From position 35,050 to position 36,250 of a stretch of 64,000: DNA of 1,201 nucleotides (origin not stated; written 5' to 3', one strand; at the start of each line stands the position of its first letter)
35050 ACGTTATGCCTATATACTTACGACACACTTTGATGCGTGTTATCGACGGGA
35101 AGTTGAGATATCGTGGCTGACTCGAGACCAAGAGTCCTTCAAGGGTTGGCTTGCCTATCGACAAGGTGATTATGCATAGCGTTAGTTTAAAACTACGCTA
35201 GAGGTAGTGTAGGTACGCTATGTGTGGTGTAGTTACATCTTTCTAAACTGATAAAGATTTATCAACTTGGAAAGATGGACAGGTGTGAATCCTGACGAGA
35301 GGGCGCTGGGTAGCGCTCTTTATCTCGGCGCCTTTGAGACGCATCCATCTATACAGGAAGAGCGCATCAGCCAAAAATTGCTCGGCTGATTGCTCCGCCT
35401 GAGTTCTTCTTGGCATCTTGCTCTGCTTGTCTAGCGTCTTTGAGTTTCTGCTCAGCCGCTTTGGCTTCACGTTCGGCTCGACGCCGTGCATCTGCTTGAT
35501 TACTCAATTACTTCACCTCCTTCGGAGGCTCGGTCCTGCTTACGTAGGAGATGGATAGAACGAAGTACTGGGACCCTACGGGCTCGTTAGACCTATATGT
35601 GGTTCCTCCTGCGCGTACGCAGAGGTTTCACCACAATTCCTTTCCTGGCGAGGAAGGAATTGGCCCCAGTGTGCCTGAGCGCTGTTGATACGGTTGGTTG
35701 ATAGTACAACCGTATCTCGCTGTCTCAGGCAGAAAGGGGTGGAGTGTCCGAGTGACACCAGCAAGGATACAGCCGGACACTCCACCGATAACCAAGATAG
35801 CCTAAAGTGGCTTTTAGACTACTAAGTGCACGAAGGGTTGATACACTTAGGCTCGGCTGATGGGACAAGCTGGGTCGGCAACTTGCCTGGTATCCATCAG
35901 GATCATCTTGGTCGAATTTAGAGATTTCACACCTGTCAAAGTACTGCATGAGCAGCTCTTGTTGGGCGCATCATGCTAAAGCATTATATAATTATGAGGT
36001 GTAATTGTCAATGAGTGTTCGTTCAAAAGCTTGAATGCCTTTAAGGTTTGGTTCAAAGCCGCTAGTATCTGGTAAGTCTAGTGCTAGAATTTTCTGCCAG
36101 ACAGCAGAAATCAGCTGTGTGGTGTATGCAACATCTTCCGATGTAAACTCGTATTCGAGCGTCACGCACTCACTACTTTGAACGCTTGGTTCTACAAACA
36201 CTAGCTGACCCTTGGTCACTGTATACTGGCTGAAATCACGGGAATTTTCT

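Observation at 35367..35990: GC-rich, ORF-free, highly structured region of about 450 nt ending in an SD-sequestering hairpin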

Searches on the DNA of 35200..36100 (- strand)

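Call 4: search_rna_families(source=window, start=35200, end=36100, threshold=evalue, max_evalue=10, show_alignments=3)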
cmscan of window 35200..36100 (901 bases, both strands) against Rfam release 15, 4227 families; matches with E-value up to 10: 6.
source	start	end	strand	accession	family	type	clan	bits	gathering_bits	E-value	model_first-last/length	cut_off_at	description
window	35257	35430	-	RF01879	TUSC7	Gene; lncRNA;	-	18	65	4.2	1-165/165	no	Non-coding RNA LOC285194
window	35329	35387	+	RF01196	snoZ30a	Gene; snRNA; snoRNA; CD-box;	-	15.2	80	2.4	1-92/92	no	Small nucleolar RNA Z30a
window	35675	35730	+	RF00774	mir-360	Gene; miRNA;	-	15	60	6.7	1-62/62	no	mir-360 microRNA precursor family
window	35667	35736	+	RF03204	mir-4510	Gene; miRNA;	-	14.5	60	6.3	1-72/72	no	mir-4510 microRNA precursor family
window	35657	35680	+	RF01130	sR46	Gene; snRNA; snoRNA; CD-box;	-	14.1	50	1.7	1-56/56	no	Small nucleolar RNA sR46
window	35738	35786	+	RF03124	dCoV-3UTR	Cis-reg;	CL00117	8.6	174.8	9.1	91-139/410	no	Deltacoronavirus 3'UTR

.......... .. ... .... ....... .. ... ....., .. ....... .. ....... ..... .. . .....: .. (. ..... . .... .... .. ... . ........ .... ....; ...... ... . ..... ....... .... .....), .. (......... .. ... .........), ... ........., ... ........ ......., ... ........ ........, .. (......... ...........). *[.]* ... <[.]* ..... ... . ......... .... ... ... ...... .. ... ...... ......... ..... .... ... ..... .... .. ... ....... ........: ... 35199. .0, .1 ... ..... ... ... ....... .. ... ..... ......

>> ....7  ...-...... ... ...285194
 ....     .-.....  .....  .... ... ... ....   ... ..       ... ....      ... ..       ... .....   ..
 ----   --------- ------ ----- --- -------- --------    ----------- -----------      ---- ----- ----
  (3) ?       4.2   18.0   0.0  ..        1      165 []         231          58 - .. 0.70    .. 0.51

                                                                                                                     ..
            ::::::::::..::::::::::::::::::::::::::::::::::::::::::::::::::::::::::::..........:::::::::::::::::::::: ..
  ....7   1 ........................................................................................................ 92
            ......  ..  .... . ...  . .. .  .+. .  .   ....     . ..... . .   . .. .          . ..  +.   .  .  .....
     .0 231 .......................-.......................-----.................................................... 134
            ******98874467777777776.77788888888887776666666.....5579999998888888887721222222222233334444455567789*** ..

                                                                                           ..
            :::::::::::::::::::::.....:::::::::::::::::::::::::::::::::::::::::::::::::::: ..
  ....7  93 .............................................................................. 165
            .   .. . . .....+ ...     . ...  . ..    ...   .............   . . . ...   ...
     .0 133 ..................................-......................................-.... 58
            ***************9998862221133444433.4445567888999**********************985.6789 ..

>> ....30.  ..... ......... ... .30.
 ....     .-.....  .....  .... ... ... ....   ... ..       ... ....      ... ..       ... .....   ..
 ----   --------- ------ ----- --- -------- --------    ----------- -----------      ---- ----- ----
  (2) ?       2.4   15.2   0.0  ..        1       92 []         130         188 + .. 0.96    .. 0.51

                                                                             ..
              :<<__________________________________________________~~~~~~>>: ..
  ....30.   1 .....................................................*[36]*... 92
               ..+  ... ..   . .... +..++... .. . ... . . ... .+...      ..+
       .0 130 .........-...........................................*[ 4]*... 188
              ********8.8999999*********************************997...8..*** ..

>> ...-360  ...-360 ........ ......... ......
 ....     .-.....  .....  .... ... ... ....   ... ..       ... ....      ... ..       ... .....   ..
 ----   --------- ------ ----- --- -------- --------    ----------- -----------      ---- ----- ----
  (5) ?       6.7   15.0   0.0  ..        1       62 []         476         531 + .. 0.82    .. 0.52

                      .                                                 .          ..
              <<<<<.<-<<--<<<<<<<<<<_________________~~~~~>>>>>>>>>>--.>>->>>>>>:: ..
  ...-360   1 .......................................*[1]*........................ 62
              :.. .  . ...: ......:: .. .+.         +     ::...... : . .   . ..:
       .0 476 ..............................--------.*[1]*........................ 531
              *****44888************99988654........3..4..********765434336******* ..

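Call 39: search_dna_similar(query=window:35230-35990:-, collection=phages, mode=distant, max_evalue=0.01)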
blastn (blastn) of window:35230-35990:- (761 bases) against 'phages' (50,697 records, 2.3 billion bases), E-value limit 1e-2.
No match.

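Call 40: search_dna_similar(query=window:35230-35990:-, collection=plasmids, mode=distant, max_evalue=0.01)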
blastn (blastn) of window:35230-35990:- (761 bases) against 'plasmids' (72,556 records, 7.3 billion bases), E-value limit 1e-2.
No match.

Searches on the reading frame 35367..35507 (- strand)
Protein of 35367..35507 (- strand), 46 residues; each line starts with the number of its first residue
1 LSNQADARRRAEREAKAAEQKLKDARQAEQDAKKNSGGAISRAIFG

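Call 8: search_protein_families(library=pfam, proteins=[window:35367-35507:-], max_evalue=0.01)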
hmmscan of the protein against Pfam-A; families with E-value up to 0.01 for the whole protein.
window:35367-35507:- (46 aa): 0 families

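Call 9: search_protein_families(library=padloc, proteins=[window:35367-35507:-], max_evalue=0.01)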
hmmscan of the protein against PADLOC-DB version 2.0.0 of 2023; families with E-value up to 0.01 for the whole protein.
window:35367-35507:- (46 aa): 0 families

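Call 30: search_protein_families(library=ncbifam, proteins=[window:35367-35507:-], max_evalue=1)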
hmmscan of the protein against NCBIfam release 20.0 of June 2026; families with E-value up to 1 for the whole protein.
window:35367-35507:- (46 aa): 2 families
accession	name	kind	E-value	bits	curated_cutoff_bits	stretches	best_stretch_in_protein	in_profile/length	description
NF038207.1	glyco_res_GraF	equivalog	0.023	14.9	34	1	1-32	1-31/44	glycopeptide resistance-associated protein GraF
NF041117.1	CBASS_cyclase_b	equivalog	0.32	10.5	200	1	5-45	234-274/275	CBASS oligonucleotide cyclase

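Call 31: search_protein_families(library=phrogs, proteins=[window:35367-35507:-], max_evalue=1)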
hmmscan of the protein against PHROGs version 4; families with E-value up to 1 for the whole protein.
window:35367-35507:- (46 aa): 1 family
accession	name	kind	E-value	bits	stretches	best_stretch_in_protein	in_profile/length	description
phrog_19794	-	unknown function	0.38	12.1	1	7-35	29-57/77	-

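Call 60: find_homologous_proteins(query=window:35370-35507:-, max_evalue=10)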
Query seq(46 aa): no candidate shares three 5-residue words with the query. No homologue found.

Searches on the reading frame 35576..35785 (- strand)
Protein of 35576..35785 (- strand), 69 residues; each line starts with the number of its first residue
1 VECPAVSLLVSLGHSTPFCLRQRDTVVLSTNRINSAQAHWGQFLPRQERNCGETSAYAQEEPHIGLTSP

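Call 44: search_protein_families(library=pfam, proteins=[window:35576-35785:-], max_evalue=1)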
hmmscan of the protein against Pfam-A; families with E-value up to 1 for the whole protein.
window:35576-35785:- (69 aa): 0 families

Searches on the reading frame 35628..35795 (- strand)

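Call 44: search_protein_families(library=pfam, proteins=[window:35628-35795:-], max_evalue=1)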
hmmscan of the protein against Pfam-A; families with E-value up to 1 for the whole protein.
window:35628-35795:- (55 aa): 1 family
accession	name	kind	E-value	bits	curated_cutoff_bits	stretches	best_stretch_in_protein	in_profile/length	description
PF08778.15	HIF-1a_CTAD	-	0.2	11.6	25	1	22-40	4-22/37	HIF-1 alpha C terminal transactivation domain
